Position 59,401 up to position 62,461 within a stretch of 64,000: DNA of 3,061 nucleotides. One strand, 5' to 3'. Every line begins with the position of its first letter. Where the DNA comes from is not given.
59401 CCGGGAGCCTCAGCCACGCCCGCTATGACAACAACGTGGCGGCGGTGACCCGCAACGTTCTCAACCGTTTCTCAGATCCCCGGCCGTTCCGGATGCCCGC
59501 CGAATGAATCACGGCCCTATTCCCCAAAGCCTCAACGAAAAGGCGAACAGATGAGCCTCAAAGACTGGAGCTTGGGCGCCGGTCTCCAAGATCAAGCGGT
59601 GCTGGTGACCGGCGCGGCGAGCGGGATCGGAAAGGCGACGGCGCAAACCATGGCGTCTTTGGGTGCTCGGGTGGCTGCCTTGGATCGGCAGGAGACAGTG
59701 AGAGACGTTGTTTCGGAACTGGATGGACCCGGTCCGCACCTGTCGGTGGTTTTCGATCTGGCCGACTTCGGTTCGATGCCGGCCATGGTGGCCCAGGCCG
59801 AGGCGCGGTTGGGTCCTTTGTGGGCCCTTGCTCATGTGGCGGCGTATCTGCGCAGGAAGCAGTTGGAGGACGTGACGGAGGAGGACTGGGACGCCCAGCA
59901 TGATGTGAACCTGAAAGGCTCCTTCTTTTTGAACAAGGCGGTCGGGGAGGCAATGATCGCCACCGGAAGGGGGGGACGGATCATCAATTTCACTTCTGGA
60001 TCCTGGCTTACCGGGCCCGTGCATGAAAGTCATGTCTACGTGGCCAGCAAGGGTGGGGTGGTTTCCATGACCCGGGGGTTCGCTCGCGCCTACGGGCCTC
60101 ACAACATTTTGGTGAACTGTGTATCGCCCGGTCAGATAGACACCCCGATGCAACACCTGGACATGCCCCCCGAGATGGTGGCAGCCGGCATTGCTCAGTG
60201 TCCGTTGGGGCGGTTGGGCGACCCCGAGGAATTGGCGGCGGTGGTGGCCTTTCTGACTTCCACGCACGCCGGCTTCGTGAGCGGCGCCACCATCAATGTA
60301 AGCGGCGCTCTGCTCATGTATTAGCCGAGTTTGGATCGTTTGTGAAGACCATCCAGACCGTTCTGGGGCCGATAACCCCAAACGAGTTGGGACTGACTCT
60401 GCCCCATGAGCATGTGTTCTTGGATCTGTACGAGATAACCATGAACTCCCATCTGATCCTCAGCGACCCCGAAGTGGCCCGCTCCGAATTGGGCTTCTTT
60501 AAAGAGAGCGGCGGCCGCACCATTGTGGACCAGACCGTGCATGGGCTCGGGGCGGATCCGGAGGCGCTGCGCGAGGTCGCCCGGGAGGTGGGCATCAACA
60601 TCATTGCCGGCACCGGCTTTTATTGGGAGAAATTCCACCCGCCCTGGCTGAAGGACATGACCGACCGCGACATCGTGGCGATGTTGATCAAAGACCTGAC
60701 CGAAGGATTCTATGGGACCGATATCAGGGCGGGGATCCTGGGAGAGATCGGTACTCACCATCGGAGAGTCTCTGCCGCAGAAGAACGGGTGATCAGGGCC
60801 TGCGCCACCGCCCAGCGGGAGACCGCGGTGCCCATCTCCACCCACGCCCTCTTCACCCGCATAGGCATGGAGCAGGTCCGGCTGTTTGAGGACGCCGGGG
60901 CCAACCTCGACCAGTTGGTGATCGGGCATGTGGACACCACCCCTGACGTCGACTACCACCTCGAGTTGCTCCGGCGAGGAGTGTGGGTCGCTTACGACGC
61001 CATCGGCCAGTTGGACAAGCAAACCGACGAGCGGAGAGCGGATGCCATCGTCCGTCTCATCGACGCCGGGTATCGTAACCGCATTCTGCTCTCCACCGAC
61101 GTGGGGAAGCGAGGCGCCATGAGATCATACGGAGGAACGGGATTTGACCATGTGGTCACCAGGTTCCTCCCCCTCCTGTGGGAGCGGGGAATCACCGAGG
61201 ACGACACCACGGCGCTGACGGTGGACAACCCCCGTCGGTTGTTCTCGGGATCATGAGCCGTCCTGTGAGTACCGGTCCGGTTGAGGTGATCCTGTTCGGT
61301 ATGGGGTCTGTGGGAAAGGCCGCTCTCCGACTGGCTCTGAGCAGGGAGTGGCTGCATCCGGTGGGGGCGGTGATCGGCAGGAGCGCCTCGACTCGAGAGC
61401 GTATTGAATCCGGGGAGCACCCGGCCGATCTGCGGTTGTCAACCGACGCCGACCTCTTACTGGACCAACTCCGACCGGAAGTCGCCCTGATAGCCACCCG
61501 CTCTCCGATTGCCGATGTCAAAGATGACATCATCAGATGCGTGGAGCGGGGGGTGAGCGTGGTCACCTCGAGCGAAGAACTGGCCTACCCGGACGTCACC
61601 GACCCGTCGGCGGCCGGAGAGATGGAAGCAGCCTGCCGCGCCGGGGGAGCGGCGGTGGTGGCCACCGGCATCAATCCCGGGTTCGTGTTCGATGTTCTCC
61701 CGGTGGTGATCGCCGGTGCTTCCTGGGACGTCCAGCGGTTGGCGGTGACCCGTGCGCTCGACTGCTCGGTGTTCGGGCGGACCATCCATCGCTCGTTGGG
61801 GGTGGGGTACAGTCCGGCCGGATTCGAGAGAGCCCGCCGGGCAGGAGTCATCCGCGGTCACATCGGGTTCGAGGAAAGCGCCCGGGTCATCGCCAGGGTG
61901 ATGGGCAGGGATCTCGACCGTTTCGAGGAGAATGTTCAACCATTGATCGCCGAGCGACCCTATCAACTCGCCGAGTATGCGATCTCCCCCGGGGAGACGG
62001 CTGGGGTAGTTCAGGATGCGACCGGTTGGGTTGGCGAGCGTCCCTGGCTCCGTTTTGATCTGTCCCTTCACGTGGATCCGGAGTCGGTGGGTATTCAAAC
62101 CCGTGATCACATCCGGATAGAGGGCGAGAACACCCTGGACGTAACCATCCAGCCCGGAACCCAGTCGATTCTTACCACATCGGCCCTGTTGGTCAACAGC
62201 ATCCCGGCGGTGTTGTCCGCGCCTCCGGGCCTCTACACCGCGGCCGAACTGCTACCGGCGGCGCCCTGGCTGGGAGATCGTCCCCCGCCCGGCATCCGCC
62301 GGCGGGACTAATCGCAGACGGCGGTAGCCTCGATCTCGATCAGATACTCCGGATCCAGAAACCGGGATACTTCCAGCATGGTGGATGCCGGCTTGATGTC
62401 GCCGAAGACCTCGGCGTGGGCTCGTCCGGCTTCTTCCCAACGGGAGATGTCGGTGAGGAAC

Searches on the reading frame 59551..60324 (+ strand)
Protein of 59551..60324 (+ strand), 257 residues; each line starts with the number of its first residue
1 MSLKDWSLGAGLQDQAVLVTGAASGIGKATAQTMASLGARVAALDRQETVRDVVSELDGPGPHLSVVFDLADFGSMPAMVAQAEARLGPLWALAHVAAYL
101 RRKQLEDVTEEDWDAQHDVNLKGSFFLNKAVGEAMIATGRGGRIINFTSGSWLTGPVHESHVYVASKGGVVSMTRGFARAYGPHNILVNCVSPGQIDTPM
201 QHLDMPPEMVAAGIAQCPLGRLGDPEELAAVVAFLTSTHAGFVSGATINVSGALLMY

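Call 45: search_protein_families(library=pfam, proteins=[window:59551-60324:+], max_evalue=0.001)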
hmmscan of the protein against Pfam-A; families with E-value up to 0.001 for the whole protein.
window:59551-60324:+ (257 aa): 5 families
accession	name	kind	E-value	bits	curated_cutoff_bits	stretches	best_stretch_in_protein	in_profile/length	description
PF13561.12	adh_short_C2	-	3.7e-52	177.7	27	1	21-252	1-233/236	Enoyl-(Acyl carrier protein) reductase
PF00106.31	adh_short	-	9.8e-45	152.9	26.6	1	16-202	2-188/195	short chain dehydrogenase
PF08659.16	KR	-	1.4e-11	45.1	22.6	1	17-133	3-125/180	KR domain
PF23441.1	SDR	-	0.00038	20.4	27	0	15-202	8-200/258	SDR-like rossmann domain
PF01370.27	Epimerase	-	0.00068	19.6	20.9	0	17-51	1-35/240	NAD dependent epimerase/dehydratase family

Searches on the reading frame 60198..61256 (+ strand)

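Call 45: search_protein_families(library=pfam, proteins=[window:60198-61256:+], max_evalue=0.001)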
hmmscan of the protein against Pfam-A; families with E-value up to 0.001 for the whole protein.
window:60198-61256:+ (352 aa): 1 family
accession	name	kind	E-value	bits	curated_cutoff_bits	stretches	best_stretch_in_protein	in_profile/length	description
PF02126.24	PTE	-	2.2e-70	237.9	22.4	1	60-349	2-297/298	Phosphotriesterase family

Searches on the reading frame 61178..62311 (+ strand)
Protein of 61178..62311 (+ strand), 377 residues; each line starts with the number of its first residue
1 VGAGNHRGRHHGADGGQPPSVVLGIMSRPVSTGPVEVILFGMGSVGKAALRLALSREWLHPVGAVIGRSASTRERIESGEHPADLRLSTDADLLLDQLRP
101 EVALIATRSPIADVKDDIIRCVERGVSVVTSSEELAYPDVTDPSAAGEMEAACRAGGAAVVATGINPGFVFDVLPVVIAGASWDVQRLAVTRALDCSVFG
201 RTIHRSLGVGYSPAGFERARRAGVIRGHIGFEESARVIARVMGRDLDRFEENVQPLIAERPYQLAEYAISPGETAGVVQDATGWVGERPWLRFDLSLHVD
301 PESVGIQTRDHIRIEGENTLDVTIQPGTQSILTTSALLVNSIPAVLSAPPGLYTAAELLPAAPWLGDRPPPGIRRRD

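Call 45: search_protein_families(library=pfam, proteins=[window:61178-62311:+], max_evalue=0.001)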
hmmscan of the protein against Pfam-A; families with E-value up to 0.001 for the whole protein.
window:61178-62311:+ (377 aa): 1 family
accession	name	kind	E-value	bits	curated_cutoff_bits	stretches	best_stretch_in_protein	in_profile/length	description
PF19328.4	DAP_DH_C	-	2.6e-38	132.2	23.3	1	169-359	1-191/206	2,4-diaminopentanoate dehydrogenase C-terminal domain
